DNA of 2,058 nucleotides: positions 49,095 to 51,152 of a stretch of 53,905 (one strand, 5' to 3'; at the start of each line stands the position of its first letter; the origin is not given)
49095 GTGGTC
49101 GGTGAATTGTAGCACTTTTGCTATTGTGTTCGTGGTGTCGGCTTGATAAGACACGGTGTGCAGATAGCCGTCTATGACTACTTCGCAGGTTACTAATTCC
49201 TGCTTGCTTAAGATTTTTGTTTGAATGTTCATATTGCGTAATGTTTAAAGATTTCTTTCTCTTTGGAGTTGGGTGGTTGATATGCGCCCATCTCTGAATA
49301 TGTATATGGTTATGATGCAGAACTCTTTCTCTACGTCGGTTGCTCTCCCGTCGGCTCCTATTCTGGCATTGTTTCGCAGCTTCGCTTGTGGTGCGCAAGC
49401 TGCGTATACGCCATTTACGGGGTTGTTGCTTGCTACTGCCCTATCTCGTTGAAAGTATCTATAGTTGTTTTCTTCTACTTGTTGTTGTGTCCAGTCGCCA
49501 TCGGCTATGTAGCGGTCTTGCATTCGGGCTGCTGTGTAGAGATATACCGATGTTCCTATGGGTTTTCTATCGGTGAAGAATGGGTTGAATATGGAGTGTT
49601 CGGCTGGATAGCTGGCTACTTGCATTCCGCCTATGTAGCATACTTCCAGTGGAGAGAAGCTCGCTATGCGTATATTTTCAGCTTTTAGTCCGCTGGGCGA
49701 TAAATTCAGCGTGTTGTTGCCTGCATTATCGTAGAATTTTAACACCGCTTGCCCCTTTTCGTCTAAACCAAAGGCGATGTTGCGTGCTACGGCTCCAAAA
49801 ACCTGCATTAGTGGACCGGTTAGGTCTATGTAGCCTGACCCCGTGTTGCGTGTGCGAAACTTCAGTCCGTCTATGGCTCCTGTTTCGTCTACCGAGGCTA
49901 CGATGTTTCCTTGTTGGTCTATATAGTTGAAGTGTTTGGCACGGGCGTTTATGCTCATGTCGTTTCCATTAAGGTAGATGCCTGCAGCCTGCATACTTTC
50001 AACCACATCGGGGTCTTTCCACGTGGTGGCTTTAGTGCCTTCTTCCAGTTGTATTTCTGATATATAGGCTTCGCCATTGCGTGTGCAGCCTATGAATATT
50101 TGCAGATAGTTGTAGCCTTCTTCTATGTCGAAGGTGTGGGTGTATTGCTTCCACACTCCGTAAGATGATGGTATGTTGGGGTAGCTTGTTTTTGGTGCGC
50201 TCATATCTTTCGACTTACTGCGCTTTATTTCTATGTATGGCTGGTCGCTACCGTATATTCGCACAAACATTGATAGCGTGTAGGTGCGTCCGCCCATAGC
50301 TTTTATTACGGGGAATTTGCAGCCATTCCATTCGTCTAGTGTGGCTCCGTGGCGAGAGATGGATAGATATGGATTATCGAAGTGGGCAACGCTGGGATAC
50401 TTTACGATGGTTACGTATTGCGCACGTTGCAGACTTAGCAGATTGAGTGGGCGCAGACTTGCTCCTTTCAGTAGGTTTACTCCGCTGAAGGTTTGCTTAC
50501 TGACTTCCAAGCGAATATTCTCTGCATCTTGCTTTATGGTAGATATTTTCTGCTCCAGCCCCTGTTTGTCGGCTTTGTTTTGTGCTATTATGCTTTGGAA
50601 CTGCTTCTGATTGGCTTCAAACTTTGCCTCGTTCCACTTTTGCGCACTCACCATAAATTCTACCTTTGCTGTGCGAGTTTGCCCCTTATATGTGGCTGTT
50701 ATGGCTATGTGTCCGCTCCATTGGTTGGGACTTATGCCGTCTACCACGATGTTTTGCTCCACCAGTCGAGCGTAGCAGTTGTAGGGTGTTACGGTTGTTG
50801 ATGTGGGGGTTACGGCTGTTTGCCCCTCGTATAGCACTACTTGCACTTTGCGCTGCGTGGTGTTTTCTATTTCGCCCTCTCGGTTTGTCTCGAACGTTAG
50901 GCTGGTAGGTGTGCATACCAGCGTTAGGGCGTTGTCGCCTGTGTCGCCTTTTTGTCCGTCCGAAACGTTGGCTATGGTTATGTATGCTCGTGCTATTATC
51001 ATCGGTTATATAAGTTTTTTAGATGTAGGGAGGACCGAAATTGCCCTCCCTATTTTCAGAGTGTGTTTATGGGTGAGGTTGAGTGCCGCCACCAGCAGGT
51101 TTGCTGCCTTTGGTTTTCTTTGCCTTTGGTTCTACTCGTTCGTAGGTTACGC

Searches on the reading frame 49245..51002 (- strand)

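Call 33: search_protein_families(library=phrogs, proteins=[window:49245-51002:-], max_evalue=0.00001)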
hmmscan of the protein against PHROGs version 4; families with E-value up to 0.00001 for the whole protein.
window:49245-51002:- (585 aa): 1 family
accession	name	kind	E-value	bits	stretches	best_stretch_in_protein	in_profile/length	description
phrog_1775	-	head and packaging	2.9e-09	36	1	108-329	865-1103/1609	minor head protein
